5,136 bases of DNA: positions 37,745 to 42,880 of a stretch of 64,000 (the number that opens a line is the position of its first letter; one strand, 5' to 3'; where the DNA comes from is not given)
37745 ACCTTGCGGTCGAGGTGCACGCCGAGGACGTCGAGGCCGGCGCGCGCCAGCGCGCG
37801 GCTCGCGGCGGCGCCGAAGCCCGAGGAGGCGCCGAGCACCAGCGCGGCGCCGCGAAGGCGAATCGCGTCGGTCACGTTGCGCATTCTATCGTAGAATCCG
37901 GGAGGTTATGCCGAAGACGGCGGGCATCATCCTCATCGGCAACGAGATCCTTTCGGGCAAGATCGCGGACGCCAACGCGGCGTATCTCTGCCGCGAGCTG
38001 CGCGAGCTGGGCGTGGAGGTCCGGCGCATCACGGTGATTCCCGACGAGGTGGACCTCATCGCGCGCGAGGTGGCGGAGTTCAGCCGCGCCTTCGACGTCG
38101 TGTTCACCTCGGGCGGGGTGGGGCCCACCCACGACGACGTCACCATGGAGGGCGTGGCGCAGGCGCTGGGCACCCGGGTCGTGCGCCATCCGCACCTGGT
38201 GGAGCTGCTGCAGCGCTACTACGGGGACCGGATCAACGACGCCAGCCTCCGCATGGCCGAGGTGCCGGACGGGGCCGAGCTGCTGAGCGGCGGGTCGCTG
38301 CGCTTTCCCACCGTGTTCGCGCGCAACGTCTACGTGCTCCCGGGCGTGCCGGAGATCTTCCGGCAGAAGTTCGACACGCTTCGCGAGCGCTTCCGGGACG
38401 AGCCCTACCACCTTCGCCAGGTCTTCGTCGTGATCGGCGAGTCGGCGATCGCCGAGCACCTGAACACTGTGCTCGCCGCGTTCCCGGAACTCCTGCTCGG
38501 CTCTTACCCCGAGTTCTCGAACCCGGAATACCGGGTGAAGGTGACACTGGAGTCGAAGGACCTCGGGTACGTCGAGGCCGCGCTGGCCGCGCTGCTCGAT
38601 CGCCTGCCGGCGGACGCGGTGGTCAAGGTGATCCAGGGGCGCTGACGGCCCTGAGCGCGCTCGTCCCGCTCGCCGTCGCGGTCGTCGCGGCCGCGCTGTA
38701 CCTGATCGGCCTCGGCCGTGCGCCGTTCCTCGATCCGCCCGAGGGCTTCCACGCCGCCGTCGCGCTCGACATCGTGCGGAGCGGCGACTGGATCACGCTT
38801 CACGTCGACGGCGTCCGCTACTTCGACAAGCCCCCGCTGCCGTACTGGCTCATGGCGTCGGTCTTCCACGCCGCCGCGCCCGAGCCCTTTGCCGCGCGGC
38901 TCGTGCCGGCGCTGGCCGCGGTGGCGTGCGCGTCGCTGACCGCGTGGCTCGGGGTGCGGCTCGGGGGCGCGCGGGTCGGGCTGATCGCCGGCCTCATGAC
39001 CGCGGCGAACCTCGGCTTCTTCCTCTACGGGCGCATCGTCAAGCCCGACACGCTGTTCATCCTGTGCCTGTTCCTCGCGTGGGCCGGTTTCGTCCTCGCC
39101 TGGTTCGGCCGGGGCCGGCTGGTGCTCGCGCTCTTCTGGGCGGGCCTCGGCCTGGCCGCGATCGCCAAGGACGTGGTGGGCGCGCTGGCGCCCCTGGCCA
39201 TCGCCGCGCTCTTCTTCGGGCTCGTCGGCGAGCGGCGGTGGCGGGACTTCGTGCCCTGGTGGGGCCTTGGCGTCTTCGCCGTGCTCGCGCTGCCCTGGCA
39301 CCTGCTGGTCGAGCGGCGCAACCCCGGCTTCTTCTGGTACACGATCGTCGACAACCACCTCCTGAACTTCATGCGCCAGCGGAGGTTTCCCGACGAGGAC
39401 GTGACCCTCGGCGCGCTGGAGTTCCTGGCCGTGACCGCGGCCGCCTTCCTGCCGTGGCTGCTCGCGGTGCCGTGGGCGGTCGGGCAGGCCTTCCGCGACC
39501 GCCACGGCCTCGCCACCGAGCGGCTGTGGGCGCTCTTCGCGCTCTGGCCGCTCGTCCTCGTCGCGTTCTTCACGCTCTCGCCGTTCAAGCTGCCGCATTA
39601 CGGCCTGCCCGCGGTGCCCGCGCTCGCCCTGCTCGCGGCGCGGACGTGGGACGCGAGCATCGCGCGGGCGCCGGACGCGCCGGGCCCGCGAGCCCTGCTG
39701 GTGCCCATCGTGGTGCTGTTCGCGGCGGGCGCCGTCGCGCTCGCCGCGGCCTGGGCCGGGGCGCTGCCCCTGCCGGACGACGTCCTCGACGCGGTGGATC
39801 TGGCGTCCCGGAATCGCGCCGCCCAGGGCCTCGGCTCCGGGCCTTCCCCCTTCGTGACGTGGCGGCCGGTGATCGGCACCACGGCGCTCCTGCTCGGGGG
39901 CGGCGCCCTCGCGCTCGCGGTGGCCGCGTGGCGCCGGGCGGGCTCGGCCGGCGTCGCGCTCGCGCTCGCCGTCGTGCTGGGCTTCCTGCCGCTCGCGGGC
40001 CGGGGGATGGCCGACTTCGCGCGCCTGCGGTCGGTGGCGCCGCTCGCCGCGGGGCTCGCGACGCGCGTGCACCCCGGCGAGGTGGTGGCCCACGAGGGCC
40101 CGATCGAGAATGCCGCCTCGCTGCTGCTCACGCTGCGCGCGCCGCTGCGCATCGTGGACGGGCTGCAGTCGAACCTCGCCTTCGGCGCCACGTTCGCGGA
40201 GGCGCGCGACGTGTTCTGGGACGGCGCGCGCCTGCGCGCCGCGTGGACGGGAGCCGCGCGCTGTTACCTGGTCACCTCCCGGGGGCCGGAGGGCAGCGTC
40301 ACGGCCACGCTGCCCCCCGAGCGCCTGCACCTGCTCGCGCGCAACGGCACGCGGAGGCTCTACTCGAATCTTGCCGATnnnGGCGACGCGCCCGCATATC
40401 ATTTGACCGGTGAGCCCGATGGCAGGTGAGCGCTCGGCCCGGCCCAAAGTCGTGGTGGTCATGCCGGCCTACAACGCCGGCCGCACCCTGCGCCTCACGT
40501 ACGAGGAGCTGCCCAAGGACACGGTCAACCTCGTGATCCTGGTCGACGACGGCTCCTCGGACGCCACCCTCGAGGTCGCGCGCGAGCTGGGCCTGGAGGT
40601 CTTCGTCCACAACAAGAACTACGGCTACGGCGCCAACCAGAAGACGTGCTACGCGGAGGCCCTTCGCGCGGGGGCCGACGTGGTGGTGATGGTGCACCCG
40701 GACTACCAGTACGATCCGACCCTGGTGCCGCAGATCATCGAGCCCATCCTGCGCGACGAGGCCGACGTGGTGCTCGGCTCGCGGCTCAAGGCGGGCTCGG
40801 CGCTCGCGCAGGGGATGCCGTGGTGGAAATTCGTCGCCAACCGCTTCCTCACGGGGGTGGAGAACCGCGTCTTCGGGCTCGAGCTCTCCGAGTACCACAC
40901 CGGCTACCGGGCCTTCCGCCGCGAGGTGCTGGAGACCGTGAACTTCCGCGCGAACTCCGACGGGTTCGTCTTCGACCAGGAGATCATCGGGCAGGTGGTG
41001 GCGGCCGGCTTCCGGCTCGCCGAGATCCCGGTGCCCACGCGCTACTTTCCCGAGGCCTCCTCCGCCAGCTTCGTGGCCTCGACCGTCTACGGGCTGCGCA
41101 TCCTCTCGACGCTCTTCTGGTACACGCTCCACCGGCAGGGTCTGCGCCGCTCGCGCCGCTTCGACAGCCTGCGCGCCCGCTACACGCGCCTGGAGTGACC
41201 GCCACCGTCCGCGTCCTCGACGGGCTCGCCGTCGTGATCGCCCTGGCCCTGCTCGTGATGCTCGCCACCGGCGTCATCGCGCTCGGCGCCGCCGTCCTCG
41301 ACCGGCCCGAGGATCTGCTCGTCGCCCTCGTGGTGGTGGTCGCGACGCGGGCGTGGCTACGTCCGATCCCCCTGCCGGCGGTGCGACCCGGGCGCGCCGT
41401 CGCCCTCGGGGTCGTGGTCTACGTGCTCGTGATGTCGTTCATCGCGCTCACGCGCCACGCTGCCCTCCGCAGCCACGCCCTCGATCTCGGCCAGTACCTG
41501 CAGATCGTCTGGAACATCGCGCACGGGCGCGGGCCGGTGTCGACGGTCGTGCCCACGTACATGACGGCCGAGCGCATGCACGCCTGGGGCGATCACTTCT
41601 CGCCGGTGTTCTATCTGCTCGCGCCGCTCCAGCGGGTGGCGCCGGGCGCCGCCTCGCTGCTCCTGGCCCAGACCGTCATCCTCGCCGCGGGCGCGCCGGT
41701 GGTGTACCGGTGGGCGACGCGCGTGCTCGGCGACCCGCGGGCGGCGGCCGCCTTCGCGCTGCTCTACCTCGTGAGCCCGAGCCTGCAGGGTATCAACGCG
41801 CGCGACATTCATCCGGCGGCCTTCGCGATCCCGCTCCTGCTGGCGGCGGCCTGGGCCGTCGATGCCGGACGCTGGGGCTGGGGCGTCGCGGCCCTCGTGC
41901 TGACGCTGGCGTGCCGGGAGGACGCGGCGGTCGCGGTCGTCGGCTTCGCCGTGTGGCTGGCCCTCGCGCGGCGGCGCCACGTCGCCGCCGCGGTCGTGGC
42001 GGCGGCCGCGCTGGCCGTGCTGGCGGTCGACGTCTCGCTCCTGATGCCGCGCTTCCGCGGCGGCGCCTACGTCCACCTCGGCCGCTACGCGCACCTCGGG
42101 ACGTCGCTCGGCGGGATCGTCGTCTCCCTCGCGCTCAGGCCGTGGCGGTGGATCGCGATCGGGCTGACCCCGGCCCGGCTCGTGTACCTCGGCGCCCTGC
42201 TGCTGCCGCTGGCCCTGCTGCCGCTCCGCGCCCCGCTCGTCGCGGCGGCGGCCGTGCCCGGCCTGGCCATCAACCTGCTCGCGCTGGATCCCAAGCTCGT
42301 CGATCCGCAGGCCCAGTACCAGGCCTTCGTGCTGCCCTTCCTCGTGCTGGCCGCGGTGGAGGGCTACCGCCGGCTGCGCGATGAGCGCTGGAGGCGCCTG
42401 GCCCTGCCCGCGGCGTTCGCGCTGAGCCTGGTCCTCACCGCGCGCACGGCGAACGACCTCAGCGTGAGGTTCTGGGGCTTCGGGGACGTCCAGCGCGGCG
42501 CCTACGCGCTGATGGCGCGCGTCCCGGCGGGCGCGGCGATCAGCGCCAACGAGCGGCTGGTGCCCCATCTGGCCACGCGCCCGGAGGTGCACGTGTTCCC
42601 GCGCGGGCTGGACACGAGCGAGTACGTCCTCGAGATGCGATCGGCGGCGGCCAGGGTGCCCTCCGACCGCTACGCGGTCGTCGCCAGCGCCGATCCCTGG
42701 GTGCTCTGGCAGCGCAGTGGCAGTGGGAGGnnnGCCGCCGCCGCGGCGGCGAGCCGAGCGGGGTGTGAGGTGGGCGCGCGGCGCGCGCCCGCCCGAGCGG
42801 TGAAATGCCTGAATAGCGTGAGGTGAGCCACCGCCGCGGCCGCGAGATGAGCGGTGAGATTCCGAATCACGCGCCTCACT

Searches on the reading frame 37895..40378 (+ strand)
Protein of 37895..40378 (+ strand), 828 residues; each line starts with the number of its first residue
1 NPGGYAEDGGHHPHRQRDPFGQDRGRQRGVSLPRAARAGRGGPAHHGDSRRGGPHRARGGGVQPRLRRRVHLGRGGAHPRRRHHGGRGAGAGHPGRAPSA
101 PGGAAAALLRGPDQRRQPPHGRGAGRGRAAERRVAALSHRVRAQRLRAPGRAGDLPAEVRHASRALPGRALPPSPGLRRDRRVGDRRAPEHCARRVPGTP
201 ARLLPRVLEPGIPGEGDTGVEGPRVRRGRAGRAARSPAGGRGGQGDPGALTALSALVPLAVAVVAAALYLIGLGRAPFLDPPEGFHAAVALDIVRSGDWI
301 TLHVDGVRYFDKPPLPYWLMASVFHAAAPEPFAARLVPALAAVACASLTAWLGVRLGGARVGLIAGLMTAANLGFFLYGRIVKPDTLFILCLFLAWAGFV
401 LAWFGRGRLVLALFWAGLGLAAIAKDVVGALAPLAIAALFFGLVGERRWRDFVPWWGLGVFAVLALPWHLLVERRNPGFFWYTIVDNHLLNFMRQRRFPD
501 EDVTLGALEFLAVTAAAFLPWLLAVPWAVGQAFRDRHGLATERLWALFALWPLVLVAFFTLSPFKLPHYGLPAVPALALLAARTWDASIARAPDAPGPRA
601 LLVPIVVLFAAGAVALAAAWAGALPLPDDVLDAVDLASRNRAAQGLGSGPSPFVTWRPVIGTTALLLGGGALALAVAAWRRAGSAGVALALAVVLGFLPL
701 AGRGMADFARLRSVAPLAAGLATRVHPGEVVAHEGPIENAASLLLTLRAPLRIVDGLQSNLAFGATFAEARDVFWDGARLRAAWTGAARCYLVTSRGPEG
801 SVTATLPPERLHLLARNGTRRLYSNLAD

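Call 68: search_protein_families(library=pfam, proteins=[window:37895-40378:+], max_evalue=0.00001)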
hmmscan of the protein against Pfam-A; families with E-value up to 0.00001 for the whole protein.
window:37895-40378:+ (828 aa): 1 family
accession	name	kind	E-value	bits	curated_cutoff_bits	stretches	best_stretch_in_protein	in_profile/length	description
PF13231.12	PMT_2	-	1.2e-10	42.2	26.1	1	311-468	1-157/160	Dolichyl-phosphate-mannose-protein mannosyltransferase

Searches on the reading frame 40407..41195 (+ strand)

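Call 32: search_protein_families(library=ncbifam, proteins=[window:40407-41195:+], max_evalue=1e-12)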
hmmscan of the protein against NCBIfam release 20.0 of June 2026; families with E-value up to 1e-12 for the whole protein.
window:40407-41195:+ (263 aa): 3 families
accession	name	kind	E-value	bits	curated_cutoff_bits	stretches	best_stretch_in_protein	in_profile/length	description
NF058614.1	PPMAGASynPpgS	equivalog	2e-24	86.3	370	1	15-233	2-216/226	polyprenyl-phospho-N-acetylgalactosaminyl synthase PpgS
TIGR04182.1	glyco_TIGR04182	equivalog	4.3e-24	85.4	325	1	14-239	1-217/293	S-layer glycoprotein N-glycosyltransferase AglJ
NF041391.1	DPhHxTase_Halo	equivalog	4.4e-18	65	375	1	43-210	26-182/213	dolichyl-phosphate hexose transferase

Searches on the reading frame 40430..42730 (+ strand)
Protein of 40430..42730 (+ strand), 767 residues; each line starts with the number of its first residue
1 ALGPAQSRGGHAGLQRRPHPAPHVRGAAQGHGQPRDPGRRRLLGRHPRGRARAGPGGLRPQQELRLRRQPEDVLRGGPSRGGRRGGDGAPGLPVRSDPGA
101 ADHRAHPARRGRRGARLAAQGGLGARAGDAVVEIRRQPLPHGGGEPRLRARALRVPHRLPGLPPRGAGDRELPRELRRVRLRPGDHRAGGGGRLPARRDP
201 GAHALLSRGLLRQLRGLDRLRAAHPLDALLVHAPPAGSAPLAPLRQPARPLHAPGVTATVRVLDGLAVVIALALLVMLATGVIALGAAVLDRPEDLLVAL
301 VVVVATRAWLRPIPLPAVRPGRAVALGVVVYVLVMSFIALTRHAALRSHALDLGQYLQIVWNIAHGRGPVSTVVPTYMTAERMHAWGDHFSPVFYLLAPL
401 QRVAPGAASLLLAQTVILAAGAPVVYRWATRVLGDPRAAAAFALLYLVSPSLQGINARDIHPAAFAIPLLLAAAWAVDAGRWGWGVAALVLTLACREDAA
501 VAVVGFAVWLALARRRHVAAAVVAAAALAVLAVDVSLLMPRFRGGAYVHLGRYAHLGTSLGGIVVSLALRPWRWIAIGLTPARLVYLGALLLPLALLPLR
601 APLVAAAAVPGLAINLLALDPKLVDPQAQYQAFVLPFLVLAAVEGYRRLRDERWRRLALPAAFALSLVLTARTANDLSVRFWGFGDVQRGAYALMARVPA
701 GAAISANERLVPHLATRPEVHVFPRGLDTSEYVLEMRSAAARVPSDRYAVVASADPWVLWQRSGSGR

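Call 68: search_protein_families(library=pfam, proteins=[window:40430-42730:+], max_evalue=0.00001)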
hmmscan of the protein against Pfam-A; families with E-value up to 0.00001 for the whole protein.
window:40430-42730:+ (767 aa): 1 family
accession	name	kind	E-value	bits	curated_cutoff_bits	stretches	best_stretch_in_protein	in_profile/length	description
PF09852.15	DUF2079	-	6.1e-67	227.1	28.2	1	342-729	1-406/459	Predicted membrane protein (DUF2079)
